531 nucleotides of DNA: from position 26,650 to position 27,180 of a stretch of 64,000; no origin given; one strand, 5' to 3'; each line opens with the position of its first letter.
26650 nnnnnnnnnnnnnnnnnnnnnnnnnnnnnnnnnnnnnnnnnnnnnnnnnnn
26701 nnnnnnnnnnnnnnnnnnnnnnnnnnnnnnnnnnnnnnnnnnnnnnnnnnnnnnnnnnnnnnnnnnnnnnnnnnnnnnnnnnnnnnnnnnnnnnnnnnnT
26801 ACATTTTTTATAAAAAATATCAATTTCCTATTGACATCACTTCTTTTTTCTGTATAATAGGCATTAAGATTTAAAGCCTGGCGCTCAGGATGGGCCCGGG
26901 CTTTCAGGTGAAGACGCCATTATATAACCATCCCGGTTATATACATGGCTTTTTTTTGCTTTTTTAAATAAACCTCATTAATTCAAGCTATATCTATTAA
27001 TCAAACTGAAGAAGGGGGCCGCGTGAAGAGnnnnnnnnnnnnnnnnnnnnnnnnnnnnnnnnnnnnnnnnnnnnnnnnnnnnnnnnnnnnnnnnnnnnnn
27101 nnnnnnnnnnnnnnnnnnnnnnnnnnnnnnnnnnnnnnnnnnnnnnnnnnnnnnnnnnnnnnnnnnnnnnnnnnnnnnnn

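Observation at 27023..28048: Pentaheme, T/S/N/G-rich secreted cytochrome with OmcS-like motif pattern (possible cytochrome filament subunit)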

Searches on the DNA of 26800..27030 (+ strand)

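Call 57: search_rna_families(source=window, start=26800, end=27030, threshold=evalue, max_evalue=10, show_alignments=3)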
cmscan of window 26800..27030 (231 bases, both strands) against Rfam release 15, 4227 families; matches with E-value up to 10: 7.
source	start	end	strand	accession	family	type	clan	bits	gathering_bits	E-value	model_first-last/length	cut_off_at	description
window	26804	26830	+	RF00480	HIV_FE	Cis-reg; frameshift_element;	-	17.2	45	4.4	1-52/52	no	HIV Ribosomal frameshift signal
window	26903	26955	+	RF01300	snoU49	Gene; snRNA; snoRNA; CD-box;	CL00062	12.7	35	7.2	1-65/65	no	Small nucleolar RNA U49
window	26817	26890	-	RF02881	MH_s25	Gene; sRNA;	-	12.4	114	4.5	1-207/207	no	Mesorhizobail RNA 25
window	26800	27030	-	RF02032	GOLLD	Gene;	-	11.9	150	0.38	39-283/416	5'&3'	Giant, ornate, lake- and Lactobacillales-derived (GOLLD) RNA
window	26937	27014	+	RF02082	STnc540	Gene; sRNA;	-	11.2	38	5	1-202/202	no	Enterobacterial sRNA STnc540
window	26943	26981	+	RF02060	STnc410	Gene; sRNA;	-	10.1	50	6.8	1-158/158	no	Enterobacterial sRNA STnc410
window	26874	26972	+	RF00065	snoR9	Gene; snRNA; snoRNA; CD-box;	CL00132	9.1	90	8.3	1-128/128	no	Small nucleolar RNA snoR9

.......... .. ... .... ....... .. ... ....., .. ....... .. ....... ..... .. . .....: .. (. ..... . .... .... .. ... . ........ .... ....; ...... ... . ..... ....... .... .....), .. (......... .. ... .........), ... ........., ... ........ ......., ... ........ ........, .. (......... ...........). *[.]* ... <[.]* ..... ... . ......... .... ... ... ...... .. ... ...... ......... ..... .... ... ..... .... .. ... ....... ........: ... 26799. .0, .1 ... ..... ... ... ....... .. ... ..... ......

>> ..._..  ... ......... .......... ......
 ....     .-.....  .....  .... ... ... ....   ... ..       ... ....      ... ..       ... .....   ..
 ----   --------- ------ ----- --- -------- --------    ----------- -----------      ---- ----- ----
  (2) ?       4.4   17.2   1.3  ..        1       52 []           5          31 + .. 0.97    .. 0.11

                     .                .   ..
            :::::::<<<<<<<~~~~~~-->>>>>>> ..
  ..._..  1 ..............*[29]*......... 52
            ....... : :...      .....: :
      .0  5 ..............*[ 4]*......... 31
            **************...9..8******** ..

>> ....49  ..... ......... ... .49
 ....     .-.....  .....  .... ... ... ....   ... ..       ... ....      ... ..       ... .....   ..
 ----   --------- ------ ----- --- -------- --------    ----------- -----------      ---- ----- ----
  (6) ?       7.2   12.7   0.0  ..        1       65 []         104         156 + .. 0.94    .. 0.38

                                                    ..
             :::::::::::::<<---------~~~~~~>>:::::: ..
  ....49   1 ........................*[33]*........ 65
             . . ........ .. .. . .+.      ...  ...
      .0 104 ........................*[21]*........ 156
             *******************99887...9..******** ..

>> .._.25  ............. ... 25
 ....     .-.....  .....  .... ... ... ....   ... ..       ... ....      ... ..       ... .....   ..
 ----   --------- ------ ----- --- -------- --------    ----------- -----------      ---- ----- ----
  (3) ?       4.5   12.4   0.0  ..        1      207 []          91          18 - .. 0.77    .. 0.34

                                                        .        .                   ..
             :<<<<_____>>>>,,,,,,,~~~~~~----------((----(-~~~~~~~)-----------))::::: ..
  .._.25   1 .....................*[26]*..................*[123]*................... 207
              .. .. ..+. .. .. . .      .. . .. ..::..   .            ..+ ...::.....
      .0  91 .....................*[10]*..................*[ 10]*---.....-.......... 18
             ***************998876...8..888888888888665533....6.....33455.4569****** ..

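Call 60: build_rna_model(alignment_id=A3)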
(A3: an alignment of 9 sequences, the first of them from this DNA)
Model R1 built from alignment A3 (9 sequences, 105 columns); structure: RNAalifold consensus.
model positions 89; base pairs 23; branch points 1; effective number of sequences 2.69; information 0.64 bits per position. Calibrated on 0.2 Mb of random sequence (short: E-values are rough).
structure used (alignment columns):
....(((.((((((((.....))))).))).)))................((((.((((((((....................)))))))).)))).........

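Call 61: search_with_rna_model(model_id=R1, sources=[window, L001, L003, L005, L006, L007, L008, L009, L010, L011, L012, L013, L014, L015, L016, L017, L018, L019, L020, L021, L022, L023, L024, L025, L026, L027, L028, L029, L030, L031, L032, L033, L034, L035, L036, L037, L038, L039, L040, L041, L042, L043, L044, L045, L046, L047, L048, L049, L050, L051, L052, L053, L054, L055, L056, L057, L058, L059, L060, L061, L062, L063, L064, L065, L066, L067, L068, L069, L070, L071, L072, L073, L074, L075, L076, L077, L078, L079, L080, L081, L082, L083, L084], max_evalue=1, make_alignment=true)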
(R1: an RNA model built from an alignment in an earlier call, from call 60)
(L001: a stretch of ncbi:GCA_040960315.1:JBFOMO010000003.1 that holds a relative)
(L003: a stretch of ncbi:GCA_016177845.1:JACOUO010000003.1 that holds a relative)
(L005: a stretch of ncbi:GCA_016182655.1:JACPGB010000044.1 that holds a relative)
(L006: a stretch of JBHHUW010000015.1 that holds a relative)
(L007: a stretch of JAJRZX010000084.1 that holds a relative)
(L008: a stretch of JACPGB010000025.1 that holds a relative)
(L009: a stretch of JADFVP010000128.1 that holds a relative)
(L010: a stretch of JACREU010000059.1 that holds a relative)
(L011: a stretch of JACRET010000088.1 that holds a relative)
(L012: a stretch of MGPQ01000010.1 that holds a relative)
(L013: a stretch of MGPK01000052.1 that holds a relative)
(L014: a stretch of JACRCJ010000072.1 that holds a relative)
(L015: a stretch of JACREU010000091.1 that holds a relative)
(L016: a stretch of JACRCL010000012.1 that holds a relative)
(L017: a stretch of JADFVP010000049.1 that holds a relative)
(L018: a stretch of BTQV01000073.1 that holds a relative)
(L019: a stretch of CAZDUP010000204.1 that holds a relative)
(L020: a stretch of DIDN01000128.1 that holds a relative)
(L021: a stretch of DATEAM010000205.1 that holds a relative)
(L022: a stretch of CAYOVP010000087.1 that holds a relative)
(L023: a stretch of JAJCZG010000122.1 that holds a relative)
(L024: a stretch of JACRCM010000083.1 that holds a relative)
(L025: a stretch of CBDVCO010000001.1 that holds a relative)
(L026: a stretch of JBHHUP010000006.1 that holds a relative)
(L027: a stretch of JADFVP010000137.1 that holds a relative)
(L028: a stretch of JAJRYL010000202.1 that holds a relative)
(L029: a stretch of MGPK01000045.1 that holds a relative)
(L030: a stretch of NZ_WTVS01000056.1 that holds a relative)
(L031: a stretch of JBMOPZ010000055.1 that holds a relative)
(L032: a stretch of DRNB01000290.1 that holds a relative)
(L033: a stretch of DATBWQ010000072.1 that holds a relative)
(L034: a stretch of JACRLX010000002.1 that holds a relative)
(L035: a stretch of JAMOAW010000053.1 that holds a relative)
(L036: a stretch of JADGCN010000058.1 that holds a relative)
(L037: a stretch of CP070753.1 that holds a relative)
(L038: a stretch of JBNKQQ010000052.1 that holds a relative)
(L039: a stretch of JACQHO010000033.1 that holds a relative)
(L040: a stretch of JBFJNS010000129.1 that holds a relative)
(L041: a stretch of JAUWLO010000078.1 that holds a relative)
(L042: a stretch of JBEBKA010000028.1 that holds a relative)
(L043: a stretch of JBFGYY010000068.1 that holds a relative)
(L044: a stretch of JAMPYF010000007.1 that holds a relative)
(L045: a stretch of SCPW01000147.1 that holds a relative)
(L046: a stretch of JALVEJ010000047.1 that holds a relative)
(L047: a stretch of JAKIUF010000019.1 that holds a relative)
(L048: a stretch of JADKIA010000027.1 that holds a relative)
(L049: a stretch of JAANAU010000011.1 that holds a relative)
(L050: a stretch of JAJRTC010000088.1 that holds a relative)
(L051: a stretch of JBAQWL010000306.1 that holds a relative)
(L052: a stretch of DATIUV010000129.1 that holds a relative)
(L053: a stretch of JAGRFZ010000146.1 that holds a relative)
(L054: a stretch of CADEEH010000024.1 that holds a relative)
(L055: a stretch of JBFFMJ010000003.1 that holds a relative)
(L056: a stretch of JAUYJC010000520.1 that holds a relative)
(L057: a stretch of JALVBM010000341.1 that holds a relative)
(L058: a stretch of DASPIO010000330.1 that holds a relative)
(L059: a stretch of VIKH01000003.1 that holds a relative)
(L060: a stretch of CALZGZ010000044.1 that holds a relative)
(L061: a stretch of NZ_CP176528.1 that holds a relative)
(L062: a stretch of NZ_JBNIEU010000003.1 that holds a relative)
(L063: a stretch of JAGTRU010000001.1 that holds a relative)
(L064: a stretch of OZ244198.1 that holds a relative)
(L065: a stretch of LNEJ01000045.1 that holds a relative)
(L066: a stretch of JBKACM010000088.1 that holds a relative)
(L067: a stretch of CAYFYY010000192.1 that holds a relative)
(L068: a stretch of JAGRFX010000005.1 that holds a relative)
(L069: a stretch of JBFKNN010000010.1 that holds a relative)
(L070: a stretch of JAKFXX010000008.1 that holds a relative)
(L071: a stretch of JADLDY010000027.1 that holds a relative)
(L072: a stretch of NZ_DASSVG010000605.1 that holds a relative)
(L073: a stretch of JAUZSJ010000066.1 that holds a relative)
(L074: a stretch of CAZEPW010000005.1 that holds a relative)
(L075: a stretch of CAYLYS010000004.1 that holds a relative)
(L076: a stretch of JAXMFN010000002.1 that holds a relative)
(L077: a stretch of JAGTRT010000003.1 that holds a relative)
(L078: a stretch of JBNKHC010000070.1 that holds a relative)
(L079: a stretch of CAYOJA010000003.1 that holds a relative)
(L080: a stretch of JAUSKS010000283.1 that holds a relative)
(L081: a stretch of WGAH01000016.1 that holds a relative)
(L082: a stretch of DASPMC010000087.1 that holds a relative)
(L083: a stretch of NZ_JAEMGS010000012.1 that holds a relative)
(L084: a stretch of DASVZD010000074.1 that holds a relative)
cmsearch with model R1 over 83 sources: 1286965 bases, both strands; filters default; matches with E-value up to 1: 24.
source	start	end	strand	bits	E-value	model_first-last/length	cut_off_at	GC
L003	9871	9958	+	80.6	1.1e-19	1-89/89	no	0.47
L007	6813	6901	+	80.4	1.2e-19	1-89/89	no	0.46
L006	9847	9935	+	79.5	2.3e-19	1-89/89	no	0.44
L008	9879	9966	+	78.3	5.2e-19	1-89/89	no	0.48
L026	9853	9943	+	77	1.2e-18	1-89/89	no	0.42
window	26872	26957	+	75.8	2.6e-18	1-89/89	no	0.48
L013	9805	9890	+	70.8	7.2e-17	1-89/89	no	0.55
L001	9832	9930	+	58.2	3.4e-13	1-89/89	no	0.52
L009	8381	8471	+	56.7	9.1e-13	1-89/89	no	0.43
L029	9829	9922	+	49.3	1.2e-10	1-89/89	no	0.55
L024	9635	9727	+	49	1.5e-10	1-89/89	no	0.59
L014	248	344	+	48.7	1.8e-10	1-89/89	no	0.51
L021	6074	6170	+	44.8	2.5e-09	1-89/89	no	0.56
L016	9816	9903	+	44.1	3.8e-09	1-89/89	no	0.5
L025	9708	9798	+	44.1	3.9e-09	1-89/89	no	0.45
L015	9815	9911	+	41.3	2.5e-08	1-89/89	no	0.55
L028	5905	5991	+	39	1.2e-07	1-89/89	no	0.44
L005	8890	8977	+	38.5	1.7e-07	1-89/89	no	0.49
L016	9733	9815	+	35.2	1.5e-06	1-89/89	no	0.57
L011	6864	6957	+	32.4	9.6e-06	1-89/89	no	0.55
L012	9865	9954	+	31.2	2.1e-05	1-89/89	no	0.49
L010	9865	9954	+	30.8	2.8e-05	1-89/89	no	0.5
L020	307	397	+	29.5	6.4e-05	1-89/89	no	0.53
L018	6862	6943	+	19.2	0.062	1-72/89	3'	0.57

Alignment A4: 24 matches aligned to the model, 126 columns, each read 5' to 3' on its own strand. Consensus structure (alignment columns), stored with it:
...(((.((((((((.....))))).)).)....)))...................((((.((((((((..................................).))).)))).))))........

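Call 88: search_with_rna_model(model_id=R1, sources=[L086, L087, L088, L089, L090, L091, L092, L093, L094, L095, L096, L097, L098, L099, L100, L101, L102, L103, L104, L105, L106, L107, L108, L109, L110, L111, L112, L113, L114, L115, L116, L117, L118, L119, L120, L121, L122, L123, L124, L125, L126, L127, L128, L129, L130, L131, L132, L133, L134, L135, L136, L137, L138, L139, L140, L141, L142, L143, L144, L145, L146, L147, L148, L149, L150, L151, L152, L153, L154, L155, L156, L157, L158, L159, L160, L161, L162, L163, L164, L165], max_evalue=0.01)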
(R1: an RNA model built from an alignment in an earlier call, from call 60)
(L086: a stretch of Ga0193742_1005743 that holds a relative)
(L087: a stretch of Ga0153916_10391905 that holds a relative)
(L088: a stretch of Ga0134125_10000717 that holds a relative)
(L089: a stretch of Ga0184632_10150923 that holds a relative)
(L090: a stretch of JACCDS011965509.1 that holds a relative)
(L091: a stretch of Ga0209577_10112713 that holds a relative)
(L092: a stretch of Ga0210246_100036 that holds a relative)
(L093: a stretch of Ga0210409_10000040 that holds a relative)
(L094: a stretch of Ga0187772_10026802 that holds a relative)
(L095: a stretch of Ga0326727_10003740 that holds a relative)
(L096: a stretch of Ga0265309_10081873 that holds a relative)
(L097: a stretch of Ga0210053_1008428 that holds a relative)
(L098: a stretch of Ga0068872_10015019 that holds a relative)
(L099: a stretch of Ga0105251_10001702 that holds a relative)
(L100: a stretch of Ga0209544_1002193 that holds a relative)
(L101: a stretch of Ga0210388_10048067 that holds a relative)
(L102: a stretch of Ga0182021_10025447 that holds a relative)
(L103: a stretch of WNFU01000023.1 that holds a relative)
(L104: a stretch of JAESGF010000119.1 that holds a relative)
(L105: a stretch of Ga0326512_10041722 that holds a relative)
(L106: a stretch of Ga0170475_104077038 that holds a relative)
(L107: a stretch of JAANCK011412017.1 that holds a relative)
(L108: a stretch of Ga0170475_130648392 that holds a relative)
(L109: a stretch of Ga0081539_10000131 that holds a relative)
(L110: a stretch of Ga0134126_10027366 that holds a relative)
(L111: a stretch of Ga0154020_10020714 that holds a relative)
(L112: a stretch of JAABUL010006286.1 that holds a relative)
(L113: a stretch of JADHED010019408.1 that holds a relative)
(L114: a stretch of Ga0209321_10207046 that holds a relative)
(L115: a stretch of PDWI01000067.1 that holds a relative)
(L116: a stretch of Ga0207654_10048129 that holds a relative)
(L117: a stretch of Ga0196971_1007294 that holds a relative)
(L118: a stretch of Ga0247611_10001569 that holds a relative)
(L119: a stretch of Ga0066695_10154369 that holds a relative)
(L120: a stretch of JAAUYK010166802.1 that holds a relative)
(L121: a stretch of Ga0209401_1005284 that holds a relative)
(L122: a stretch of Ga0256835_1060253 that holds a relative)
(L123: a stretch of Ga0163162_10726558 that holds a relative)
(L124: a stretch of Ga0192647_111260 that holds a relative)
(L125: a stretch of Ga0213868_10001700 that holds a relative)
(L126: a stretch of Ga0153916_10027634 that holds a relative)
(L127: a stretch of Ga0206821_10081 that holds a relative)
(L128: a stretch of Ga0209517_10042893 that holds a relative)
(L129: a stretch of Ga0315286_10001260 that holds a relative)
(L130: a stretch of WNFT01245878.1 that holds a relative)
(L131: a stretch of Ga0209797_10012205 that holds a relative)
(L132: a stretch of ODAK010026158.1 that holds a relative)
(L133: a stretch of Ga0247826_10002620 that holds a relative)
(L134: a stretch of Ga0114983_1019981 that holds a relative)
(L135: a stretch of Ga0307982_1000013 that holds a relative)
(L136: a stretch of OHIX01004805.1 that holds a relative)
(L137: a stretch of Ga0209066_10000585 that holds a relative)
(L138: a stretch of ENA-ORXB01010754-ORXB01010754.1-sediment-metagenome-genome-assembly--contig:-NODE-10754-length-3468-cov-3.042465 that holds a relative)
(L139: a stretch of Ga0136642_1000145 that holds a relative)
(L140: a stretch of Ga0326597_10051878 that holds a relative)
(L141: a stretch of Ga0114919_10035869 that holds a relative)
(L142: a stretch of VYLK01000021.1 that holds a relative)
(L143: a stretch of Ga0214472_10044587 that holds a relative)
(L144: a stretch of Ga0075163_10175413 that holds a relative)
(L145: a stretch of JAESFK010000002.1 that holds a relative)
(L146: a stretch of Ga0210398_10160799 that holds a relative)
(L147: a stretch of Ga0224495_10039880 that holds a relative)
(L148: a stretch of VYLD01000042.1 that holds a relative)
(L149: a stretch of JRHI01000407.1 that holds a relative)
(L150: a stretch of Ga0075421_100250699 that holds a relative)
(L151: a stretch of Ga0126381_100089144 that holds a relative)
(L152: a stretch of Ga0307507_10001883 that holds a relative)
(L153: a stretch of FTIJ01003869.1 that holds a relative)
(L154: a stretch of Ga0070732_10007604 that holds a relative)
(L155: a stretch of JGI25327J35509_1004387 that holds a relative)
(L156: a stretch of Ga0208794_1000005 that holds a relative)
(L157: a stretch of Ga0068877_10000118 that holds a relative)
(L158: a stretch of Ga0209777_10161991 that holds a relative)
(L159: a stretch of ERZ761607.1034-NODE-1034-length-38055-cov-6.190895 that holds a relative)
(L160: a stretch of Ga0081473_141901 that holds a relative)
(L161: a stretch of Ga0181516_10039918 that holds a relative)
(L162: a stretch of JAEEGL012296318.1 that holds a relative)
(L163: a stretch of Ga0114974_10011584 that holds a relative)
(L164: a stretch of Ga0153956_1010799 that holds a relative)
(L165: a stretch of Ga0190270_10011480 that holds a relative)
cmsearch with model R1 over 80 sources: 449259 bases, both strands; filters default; matches with E-value up to 0.01: 0.
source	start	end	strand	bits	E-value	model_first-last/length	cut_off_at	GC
